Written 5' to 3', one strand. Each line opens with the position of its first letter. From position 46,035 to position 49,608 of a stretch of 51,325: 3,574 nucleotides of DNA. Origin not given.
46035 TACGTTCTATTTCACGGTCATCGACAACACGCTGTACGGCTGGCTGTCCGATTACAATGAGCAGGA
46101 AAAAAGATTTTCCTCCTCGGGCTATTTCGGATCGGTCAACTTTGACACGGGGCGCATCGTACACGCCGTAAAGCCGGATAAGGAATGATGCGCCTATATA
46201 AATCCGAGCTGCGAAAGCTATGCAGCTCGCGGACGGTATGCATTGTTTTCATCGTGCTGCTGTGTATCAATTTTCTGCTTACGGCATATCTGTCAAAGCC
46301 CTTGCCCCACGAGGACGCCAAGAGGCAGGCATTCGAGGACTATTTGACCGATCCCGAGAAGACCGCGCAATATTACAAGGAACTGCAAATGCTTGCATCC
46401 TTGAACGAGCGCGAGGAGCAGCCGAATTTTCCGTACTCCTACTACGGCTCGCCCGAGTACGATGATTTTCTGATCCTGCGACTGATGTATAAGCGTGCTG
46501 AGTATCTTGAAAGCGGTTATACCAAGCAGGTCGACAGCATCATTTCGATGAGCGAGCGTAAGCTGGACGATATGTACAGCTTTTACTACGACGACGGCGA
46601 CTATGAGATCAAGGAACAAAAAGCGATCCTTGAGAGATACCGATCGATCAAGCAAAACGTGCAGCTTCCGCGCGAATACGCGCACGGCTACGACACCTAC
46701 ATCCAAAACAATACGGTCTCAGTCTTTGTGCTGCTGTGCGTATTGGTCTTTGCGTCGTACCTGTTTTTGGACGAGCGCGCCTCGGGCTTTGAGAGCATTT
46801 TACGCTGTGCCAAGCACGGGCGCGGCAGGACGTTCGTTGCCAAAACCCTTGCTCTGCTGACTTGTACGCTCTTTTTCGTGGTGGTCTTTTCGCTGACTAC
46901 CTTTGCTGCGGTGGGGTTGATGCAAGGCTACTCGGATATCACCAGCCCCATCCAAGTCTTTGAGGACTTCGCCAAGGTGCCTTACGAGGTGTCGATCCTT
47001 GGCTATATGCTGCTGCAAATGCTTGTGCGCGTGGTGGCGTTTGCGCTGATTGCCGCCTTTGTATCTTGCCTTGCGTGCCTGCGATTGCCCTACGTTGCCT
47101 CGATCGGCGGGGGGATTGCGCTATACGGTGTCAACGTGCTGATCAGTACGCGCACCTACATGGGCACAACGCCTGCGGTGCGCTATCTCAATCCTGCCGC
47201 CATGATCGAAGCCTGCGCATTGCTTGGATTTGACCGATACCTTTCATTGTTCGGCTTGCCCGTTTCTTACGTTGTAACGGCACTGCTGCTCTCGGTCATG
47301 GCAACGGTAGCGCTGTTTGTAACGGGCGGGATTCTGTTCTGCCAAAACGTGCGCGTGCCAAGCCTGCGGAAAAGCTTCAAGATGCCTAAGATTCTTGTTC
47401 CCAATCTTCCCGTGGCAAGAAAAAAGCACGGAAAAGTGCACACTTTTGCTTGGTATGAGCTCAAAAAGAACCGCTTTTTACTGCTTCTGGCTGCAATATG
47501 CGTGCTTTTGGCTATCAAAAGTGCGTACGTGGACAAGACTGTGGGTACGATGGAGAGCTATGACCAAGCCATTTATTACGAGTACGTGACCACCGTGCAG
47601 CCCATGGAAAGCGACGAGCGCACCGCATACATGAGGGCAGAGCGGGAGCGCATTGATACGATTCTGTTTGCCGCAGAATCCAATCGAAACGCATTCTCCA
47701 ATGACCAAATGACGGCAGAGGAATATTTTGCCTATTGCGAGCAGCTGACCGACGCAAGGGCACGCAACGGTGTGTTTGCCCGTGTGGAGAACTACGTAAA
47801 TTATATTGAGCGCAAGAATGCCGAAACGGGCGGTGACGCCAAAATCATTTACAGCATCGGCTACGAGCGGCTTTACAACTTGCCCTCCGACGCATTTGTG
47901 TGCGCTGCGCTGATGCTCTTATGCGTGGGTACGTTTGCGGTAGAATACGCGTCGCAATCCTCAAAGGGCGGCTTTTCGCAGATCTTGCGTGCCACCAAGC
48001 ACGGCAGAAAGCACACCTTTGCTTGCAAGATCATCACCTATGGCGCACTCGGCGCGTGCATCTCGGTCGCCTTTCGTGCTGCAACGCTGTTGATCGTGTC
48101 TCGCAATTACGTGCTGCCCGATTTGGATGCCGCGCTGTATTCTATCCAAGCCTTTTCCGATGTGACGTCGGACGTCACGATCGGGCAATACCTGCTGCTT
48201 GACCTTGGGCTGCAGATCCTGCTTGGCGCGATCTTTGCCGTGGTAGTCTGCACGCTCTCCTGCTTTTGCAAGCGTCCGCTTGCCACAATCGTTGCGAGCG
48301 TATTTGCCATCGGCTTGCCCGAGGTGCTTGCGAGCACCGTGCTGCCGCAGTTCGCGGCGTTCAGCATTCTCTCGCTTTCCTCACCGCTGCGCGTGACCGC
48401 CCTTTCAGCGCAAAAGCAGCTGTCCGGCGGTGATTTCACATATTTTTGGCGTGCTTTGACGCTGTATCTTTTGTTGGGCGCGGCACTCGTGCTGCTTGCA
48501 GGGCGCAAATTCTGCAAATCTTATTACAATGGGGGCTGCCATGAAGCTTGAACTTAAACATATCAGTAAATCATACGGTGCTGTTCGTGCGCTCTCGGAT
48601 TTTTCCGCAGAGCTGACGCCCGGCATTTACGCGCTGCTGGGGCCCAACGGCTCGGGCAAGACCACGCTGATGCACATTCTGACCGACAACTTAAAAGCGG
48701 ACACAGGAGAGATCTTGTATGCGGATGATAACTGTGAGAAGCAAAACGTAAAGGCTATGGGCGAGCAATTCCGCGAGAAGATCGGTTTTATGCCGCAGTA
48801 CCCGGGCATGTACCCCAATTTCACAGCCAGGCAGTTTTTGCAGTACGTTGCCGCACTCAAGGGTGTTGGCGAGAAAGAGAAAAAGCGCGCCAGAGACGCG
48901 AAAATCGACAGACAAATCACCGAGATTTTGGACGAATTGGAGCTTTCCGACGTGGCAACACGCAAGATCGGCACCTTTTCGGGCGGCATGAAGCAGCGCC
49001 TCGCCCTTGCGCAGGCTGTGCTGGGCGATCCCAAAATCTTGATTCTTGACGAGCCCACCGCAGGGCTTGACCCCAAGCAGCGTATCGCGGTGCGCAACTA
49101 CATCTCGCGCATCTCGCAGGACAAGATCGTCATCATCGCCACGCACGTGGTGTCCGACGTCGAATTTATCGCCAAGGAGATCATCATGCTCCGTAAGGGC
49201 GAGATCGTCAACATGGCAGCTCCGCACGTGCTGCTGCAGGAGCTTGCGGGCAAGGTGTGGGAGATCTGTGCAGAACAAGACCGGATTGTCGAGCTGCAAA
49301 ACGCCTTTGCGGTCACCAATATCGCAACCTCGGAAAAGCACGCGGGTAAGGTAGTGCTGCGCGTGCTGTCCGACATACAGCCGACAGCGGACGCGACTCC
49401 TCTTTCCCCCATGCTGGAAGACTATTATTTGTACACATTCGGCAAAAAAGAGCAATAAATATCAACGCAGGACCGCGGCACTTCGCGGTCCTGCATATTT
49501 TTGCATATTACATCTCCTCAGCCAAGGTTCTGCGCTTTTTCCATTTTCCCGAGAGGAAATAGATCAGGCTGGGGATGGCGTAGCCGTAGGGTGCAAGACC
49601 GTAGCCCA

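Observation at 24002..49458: Accessory island combining tandem ECF-like sigma/sensor pairs, an expanded beta-propeller lipoprotein family and [lipoprotein - fused double permease - ATPase] modules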

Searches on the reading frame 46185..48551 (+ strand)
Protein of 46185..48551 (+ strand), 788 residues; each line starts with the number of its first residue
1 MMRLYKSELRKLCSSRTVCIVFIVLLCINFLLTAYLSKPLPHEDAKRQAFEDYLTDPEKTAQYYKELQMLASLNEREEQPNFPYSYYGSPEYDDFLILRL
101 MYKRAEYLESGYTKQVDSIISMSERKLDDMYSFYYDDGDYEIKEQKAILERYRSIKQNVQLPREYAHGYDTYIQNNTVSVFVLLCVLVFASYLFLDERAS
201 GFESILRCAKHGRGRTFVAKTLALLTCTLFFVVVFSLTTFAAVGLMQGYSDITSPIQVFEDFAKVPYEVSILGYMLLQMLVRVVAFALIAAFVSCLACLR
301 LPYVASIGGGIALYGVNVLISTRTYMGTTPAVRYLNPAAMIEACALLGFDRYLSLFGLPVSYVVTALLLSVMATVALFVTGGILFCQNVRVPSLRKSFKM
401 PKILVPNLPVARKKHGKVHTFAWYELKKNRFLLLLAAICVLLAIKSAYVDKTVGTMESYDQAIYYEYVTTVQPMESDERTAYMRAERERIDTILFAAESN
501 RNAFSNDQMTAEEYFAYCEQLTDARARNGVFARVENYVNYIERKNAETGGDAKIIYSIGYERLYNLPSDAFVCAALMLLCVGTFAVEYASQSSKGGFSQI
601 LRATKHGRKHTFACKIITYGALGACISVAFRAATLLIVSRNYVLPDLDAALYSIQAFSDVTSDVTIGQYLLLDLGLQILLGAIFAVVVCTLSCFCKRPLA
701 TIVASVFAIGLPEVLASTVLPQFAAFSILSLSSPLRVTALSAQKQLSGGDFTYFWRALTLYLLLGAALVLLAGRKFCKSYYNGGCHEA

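Call 5: search_protein_families(library=pfam, max_evalue=0.01, proteins=[window:46185-48551:+])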
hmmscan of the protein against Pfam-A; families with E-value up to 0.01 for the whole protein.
window:46185-48551:+ (788 aa): 1 family
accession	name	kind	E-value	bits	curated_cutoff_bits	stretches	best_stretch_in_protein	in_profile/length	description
PF12730.13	ABC2_membrane_4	-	0.0013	19.2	27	1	169-306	46-168/179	ABC-2 family transporter protein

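Call 6: search_protein_families(library=ncbifam, max_evalue=0.01, proteins=[window:46185-48551:+])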
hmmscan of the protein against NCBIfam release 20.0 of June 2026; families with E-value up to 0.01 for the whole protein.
window:46185-48551:+ (788 aa): 0 families

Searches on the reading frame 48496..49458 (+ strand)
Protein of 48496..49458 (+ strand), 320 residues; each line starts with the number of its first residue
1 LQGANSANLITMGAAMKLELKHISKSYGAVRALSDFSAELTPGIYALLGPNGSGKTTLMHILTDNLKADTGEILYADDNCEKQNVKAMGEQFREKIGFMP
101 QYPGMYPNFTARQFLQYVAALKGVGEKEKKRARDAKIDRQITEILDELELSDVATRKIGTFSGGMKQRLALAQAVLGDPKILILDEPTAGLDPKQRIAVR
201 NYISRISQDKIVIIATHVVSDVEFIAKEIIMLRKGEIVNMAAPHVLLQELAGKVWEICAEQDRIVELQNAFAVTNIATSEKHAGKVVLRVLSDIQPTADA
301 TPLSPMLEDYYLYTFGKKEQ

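Call 5: search_protein_families(library=pfam, max_evalue=0.01, proteins=[window:48496-49458:+])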
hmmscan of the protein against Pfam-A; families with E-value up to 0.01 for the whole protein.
window:48496-49458:+ (320 aa): 14 families
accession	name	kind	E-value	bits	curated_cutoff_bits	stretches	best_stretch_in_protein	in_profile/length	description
PF00005.33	ABC_tran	-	1.1e-31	110.7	25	1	39-189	7-137/137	ABC transporter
PF13304.12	AAA_21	-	3.7e-12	47.3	27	2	130-217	206-298/304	AAA domain, putative AbiEii toxin, Type IV TA system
PF02463.25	SMC_N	-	3.8e-07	30.2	40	1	35-222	17-202/220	RecF/RecN/SMC N terminal domain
PF13175.12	AAA_15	-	6.6e-06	26.4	32.1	1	31-63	12-44/374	AAA ATPase domain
PF13476.12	AAA_23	-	3.6e-05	24.9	27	1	27-66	10-43/201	AAA domain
PF13401.12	AAA_22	-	0.00061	20.5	27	1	41-127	4-63/130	AAA domain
PF03193.22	RsgA_GTPase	-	0.00081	19.7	30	1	26-74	90-138/174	RsgA GTPase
PF01637.24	ATPase_2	-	0.002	18.4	33.2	1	39-111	17-87/225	ATPase domain predominantly from Archaea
PF25199.1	nSTAND_NTPase5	-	0.0029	17.9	34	0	36-84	35-84/145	Novel STAND NTPase 5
PF13166.12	AAA_13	-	0.0032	16.7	36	0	49-65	23-39/713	AAA domain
PF13191.12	AAA_16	-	0.0034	18.3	32.6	1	41-169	23-124/167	AAA ATPase domain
PF00004.35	AAA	-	0.0062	17.4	21.2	0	47-72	3-28/131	ATPase family associated with various cellular activities (AAA)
PF13173.12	AAA_14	-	0.0072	16.8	27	0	44-77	4-36/129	AAA domain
PF00437.27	T2SSE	-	0.0079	15.3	24.9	0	44-88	144-188/370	Type II/IV secretion system protein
